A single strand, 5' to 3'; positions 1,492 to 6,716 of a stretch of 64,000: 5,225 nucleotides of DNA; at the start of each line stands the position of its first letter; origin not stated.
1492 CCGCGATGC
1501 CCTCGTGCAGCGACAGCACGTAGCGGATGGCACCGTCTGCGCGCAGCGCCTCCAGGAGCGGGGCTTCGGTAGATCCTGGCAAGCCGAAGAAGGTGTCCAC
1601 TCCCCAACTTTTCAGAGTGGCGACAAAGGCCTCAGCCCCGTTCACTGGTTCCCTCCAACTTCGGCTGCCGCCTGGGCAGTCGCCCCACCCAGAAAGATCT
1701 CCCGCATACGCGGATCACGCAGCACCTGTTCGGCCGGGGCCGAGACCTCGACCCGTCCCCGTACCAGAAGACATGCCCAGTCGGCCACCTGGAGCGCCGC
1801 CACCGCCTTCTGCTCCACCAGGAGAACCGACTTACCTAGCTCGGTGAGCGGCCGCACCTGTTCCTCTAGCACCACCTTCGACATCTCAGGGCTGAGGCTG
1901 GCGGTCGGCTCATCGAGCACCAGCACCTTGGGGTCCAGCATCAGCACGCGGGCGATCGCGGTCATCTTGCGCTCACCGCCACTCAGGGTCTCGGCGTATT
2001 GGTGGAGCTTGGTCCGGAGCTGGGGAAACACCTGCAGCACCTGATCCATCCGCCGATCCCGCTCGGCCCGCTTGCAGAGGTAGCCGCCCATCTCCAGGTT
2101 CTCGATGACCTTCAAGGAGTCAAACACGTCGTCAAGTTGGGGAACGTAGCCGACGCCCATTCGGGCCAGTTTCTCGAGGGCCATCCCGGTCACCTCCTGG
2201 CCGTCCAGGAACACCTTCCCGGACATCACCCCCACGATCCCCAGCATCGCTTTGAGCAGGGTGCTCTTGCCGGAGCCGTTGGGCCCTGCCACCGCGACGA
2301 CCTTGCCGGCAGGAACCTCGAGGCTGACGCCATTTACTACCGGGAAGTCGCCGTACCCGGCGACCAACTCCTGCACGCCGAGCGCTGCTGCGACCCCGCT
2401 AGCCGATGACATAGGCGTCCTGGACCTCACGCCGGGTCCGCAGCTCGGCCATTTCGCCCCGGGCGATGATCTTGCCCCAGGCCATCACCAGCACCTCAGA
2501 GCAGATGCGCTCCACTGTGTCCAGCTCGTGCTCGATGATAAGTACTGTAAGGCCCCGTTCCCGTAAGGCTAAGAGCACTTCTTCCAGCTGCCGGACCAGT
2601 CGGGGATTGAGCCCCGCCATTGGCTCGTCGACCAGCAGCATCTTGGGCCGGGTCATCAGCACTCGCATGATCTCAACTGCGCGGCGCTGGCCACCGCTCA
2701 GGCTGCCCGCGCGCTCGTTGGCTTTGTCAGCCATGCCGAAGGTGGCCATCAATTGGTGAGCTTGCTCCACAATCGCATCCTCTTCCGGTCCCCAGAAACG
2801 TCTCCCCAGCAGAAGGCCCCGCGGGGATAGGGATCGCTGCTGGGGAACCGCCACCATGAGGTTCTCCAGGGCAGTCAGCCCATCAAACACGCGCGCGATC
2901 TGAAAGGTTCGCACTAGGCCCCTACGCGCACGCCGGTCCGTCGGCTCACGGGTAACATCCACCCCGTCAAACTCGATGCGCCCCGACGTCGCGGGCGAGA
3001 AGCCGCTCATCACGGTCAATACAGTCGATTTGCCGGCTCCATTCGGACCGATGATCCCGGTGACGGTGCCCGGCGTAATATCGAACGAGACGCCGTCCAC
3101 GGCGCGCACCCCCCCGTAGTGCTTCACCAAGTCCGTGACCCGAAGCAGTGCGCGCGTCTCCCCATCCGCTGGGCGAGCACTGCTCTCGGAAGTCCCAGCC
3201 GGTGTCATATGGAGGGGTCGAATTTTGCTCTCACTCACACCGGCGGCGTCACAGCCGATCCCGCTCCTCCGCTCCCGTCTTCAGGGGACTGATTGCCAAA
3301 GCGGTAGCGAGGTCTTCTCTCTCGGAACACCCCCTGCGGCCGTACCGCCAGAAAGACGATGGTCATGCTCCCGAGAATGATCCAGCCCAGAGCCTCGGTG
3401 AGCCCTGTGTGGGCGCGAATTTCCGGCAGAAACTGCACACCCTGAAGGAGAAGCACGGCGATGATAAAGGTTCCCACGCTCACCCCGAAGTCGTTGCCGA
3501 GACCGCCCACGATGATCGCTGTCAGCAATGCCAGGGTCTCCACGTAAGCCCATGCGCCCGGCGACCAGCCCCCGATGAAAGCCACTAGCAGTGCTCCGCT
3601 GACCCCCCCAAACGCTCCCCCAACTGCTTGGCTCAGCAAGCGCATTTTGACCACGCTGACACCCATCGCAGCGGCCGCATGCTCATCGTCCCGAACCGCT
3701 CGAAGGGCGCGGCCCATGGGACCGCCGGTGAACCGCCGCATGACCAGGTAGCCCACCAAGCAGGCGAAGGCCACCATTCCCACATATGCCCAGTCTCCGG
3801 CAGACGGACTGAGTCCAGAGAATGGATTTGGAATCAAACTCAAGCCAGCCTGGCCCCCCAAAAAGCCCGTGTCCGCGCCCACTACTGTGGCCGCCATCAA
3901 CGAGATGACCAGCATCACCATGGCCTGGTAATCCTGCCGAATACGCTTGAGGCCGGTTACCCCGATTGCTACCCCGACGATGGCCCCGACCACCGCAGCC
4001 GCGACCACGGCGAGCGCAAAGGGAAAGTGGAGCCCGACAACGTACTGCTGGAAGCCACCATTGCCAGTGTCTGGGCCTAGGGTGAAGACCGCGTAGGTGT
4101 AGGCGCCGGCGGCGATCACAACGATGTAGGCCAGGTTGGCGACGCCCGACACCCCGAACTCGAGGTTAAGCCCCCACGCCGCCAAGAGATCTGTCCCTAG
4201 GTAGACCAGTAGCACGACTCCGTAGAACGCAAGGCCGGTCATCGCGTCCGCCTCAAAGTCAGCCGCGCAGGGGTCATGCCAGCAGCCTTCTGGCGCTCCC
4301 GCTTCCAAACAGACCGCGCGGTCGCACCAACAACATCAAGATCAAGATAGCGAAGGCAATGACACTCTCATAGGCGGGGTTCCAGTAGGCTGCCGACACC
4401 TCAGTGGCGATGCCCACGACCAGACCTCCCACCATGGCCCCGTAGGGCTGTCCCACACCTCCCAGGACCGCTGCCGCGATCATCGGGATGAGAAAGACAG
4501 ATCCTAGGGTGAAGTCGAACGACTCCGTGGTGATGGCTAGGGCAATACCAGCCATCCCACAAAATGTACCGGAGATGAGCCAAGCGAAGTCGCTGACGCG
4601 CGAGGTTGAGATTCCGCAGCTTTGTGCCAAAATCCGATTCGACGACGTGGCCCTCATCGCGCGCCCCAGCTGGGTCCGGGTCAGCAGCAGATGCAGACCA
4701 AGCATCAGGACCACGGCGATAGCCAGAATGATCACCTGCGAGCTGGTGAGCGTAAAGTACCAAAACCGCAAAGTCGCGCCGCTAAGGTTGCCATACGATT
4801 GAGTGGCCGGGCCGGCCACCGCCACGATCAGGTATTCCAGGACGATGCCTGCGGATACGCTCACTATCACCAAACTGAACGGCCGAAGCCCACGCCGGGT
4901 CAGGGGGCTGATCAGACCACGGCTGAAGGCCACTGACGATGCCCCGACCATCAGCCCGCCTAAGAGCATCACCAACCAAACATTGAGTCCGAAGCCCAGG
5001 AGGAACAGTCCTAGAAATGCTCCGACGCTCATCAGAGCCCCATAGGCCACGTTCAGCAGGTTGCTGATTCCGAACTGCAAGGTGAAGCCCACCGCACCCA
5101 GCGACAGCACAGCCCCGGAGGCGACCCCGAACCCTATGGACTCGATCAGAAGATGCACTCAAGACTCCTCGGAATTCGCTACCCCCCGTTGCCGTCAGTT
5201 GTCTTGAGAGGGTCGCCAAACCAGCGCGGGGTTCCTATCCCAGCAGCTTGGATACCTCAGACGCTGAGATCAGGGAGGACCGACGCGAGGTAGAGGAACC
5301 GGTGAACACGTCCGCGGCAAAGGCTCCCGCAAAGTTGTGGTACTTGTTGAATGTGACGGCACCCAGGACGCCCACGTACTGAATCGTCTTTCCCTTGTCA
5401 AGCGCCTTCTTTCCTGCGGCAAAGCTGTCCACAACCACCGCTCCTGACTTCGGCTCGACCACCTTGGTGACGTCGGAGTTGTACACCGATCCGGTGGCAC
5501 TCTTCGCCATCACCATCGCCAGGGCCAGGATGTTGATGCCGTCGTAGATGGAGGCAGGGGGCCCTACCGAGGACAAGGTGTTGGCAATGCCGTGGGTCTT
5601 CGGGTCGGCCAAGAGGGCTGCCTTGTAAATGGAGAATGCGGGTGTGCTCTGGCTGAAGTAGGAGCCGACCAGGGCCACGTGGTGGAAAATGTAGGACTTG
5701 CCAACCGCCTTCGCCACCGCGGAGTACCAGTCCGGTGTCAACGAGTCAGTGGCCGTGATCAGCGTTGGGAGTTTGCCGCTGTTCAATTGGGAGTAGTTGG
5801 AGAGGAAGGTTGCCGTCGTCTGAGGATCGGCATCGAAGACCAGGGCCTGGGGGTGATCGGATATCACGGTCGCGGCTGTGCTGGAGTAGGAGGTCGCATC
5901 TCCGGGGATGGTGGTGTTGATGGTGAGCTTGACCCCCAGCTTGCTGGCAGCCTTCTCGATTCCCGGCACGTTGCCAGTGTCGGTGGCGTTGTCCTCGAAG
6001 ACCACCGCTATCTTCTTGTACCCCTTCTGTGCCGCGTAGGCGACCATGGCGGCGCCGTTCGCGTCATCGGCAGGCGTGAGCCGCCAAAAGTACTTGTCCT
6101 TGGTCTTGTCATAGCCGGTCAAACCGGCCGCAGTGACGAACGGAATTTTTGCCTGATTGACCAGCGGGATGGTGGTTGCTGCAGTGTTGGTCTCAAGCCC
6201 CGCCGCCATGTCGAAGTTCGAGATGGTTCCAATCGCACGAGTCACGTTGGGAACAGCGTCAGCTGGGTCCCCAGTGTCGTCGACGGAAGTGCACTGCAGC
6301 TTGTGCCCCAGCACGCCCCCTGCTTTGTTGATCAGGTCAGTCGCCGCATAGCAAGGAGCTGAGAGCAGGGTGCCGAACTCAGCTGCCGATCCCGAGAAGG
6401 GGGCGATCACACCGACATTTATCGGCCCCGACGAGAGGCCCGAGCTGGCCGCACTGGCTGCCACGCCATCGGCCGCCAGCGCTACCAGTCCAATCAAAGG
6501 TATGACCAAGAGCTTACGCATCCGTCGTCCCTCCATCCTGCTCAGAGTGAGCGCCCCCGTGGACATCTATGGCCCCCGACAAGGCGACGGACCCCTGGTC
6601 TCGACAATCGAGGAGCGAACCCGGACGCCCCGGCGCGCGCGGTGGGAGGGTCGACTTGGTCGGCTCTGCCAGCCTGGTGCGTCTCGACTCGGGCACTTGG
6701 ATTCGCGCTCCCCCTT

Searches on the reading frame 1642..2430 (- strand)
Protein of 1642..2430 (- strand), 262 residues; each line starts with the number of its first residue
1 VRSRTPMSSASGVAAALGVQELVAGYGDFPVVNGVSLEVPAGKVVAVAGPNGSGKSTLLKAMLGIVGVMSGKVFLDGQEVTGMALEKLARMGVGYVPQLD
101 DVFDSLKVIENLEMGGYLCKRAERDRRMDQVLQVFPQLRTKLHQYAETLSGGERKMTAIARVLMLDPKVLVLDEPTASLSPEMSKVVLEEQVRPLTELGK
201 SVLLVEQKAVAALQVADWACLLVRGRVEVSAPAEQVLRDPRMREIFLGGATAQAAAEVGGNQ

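Call 65: search_protein_families(library=pfam, proteins=[window:1642-2430:-], max_evalue=0.0001)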
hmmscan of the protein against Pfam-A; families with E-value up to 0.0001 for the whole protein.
window:1642-2430:- (262 aa): 4 families
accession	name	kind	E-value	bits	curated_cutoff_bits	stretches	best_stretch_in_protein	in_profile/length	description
PF00005.33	ABC_tran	-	6.4e-33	114.7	25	1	33-177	2-137/137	ABC transporter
PF13304.12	AAA_21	-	1.6e-08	35.4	27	0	45-65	2-22/304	AAA domain, putative AbiEii toxin, Type IV TA system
PF02463.25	SMC_N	-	7.2e-07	29.3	40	1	43-177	25-169/220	RecF/RecN/SMC N terminal domain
PF13555.12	AAA_29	-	4.7e-05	23.5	27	0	36-63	16-43/61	P-loop containing region of AAA domain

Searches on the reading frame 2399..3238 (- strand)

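Call 77: search_protein_families(library=pfam, proteins=[window:2399-3238:-], max_evalue=0.0001)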
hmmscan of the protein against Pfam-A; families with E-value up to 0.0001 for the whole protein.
window:2399-3238:- (279 aa): 2 families
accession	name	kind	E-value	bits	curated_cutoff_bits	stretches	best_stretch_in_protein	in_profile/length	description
PF00005.33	ABC_tran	-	1.3e-33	117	25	1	48-208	2-137/137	ABC transporter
PF13304.12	AAA_21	-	1.7e-09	38.7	27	0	59-80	1-22/304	AAA domain, putative AbiEii toxin, Type IV TA system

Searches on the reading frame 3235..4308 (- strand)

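Call 77: search_protein_families(library=pfam, proteins=[window:3235-4308:-], max_evalue=0.0001)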
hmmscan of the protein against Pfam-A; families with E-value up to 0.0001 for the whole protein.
window:3235-4308:- (357 aa): 1 family
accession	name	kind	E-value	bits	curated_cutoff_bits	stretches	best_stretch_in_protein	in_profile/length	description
PF02653.21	BPD_transp_2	-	4.2e-28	98.7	26.8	1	33-318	5-267/269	Branched-chain amino acid transport system / permease component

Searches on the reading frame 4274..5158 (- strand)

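Call 77: search_protein_families(library=pfam, proteins=[window:4274-5158:-], max_evalue=0.0001)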
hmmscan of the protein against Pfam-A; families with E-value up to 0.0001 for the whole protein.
window:4274-5158:- (294 aa): 1 family
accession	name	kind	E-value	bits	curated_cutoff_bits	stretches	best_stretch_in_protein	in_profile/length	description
PF02653.21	BPD_transp_2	-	1.9e-36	126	26.8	1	10-276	4-269/269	Branched-chain amino acid transport system / permease component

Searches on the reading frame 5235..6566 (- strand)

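Call 77: search_protein_families(library=pfam, proteins=[window:5235-6566:-], max_evalue=0.0001)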
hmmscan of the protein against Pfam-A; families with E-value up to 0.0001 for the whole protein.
window:5235-6566:- (443 aa): 2 families
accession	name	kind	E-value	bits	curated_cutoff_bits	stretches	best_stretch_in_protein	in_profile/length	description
PF13458.12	Peripla_BP_6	-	3.4e-32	112.9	31.7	1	48-264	1-216/343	Periplasmic binding protein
PF01094.35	ANF_receptor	-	3.3e-16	59.7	25.4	1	74-412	8-340/353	Receptor family ligand binding region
